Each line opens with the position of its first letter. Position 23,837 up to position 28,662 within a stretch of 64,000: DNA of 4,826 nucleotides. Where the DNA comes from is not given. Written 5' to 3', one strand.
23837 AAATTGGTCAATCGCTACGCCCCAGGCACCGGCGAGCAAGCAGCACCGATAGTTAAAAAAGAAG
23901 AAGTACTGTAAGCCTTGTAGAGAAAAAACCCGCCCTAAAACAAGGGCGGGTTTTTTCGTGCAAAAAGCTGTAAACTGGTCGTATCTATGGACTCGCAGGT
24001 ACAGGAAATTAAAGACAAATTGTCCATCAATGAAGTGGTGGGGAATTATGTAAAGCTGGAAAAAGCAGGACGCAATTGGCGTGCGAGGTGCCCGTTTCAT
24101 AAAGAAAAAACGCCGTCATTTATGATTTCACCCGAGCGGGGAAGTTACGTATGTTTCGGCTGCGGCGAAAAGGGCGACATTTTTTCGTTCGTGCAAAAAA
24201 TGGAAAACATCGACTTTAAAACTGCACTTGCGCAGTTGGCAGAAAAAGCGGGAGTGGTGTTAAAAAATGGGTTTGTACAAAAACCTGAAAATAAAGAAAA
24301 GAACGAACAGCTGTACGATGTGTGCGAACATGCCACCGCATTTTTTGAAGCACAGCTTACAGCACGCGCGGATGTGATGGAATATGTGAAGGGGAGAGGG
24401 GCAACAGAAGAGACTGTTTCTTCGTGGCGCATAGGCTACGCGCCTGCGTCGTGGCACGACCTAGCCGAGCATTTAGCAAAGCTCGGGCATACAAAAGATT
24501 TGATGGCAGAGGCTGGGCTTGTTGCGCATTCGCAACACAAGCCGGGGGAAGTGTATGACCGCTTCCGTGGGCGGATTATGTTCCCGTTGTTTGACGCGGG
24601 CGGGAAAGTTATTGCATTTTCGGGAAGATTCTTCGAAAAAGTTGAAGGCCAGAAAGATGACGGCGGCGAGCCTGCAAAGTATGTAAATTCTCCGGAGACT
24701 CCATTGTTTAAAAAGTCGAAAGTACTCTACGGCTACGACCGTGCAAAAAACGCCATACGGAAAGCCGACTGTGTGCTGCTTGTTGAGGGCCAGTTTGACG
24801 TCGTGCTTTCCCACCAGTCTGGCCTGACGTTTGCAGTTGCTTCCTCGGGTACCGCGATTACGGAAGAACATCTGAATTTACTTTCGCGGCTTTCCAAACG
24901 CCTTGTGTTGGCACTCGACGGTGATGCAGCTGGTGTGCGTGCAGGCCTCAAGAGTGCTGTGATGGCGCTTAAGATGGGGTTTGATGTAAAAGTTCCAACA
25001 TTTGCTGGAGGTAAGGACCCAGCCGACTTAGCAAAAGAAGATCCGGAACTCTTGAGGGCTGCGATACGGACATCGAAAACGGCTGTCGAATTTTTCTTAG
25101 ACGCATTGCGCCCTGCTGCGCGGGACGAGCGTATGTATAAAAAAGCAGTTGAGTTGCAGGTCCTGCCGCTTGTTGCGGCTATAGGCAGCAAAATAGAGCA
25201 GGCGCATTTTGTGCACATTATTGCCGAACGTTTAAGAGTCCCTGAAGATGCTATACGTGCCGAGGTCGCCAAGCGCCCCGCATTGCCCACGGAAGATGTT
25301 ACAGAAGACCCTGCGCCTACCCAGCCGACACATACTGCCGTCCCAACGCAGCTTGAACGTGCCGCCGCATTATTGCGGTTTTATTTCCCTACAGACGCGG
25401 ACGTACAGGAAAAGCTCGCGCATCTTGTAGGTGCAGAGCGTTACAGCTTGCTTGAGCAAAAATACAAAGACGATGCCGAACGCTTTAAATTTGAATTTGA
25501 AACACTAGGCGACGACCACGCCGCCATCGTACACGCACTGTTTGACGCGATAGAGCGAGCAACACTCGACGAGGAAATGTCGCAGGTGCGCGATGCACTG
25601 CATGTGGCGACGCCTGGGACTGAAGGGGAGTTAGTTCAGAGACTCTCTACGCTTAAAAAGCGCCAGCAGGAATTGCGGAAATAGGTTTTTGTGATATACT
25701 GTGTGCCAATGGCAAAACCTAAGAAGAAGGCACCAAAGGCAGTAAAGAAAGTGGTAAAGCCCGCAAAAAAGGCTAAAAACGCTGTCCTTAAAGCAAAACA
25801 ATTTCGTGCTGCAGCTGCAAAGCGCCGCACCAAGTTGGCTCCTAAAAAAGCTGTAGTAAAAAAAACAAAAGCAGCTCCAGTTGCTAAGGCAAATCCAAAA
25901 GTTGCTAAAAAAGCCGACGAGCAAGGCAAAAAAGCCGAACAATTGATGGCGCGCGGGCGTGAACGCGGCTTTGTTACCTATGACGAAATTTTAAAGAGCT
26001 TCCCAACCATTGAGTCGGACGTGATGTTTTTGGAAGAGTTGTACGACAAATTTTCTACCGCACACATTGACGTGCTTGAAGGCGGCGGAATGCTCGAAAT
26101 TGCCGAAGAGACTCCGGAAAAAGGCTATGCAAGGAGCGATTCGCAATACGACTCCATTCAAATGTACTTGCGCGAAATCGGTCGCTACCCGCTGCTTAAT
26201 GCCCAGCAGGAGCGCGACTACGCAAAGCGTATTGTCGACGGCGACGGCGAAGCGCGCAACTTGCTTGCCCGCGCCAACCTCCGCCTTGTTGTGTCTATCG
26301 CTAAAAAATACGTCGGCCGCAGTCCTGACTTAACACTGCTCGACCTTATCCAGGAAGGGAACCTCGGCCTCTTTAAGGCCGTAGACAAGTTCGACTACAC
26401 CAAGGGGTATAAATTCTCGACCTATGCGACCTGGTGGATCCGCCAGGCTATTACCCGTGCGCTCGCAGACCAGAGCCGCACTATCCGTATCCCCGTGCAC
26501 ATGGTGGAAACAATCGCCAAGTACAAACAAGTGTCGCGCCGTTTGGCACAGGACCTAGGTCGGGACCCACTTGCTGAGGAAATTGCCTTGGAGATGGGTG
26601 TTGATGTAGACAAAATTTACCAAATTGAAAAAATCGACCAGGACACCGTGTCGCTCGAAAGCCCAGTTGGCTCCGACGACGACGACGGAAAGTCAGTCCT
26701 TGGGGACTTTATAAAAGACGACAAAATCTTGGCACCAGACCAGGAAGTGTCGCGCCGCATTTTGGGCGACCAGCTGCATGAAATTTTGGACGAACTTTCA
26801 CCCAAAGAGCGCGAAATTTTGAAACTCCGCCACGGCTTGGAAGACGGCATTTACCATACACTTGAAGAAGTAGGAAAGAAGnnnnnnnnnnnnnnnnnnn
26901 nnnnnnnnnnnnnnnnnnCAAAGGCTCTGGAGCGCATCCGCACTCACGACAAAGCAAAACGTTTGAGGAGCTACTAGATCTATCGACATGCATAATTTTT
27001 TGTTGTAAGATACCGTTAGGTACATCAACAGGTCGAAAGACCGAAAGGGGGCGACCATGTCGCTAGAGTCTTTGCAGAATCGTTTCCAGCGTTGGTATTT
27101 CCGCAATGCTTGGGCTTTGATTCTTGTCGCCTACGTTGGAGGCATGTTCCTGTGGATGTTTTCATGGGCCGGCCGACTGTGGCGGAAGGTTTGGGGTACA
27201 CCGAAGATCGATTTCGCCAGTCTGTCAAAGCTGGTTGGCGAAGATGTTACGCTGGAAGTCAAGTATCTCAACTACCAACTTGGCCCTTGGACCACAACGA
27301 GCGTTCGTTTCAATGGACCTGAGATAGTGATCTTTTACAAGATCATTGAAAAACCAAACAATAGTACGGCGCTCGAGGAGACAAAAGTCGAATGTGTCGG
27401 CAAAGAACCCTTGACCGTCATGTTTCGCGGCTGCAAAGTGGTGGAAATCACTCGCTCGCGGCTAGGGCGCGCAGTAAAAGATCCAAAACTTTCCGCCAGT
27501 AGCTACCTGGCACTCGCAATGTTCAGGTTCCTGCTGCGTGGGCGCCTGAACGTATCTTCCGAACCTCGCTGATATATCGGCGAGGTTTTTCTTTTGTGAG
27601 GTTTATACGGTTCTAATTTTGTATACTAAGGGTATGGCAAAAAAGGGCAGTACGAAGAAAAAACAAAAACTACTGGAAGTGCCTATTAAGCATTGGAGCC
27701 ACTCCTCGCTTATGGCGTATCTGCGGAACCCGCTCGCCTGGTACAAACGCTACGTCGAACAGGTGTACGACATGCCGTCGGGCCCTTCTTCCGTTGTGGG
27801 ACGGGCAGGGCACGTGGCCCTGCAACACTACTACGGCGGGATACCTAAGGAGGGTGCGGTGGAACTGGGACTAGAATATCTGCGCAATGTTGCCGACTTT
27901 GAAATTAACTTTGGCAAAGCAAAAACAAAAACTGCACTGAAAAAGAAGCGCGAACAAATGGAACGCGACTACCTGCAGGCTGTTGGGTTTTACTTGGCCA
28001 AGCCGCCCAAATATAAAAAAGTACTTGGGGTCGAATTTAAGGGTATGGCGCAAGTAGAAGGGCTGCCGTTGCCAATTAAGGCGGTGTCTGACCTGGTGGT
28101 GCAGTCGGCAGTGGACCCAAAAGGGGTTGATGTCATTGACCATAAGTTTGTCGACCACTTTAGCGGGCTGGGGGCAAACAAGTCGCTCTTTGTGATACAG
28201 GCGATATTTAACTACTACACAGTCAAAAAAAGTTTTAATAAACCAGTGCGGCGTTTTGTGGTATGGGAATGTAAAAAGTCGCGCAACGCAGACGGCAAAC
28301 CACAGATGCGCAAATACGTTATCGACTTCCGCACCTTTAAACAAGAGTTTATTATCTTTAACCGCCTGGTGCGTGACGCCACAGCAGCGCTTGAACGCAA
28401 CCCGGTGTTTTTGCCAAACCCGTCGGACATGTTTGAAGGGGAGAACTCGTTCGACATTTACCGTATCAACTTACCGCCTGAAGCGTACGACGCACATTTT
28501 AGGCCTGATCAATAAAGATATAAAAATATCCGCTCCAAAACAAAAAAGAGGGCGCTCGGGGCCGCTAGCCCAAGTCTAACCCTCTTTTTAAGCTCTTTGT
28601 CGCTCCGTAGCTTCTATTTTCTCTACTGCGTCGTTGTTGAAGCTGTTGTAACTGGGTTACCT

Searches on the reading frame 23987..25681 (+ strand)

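Call 20: search_protein_families(library=pfam, proteins=[window:23987-25681:+], max_evalue=0.001)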
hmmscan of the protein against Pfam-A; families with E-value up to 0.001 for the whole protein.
window:23987-25681:+ (565 aa): 5 families
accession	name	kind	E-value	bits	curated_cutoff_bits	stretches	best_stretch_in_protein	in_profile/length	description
PF08275.17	DNAG_N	-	1.2e-36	126.1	26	1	119-254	1-128/128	DNA primase catalytic core, N-terminal domain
PF01807.25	Zn_ribbon_DnaG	-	1.1e-33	115.3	24.9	1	3-92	4-93/98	CHC2 zinc finger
PF13155.12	Toprim_2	-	2.6e-14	53.8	22.1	1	265-348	2-87/88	Toprim-like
PF13662.12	Toprim_4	-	3.8e-12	46.7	25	1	262-335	2-82/85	Toprim domain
PF01751.28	Toprim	-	1.1e-06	29.1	23.1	1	263-323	2-76/96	Toprim domain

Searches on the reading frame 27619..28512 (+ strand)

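Call 20: search_protein_families(library=pfam, proteins=[window:27619-28512:+], max_evalue=0.001)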
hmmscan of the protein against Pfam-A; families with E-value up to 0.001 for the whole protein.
window:27619-28512:+ (298 aa): 1 family
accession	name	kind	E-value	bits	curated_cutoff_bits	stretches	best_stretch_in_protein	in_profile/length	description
PF12705.13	PDDEXK_1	-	5.8e-11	43.2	22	1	25-177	1-145/247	PD-(D/E)XK nuclease superfamily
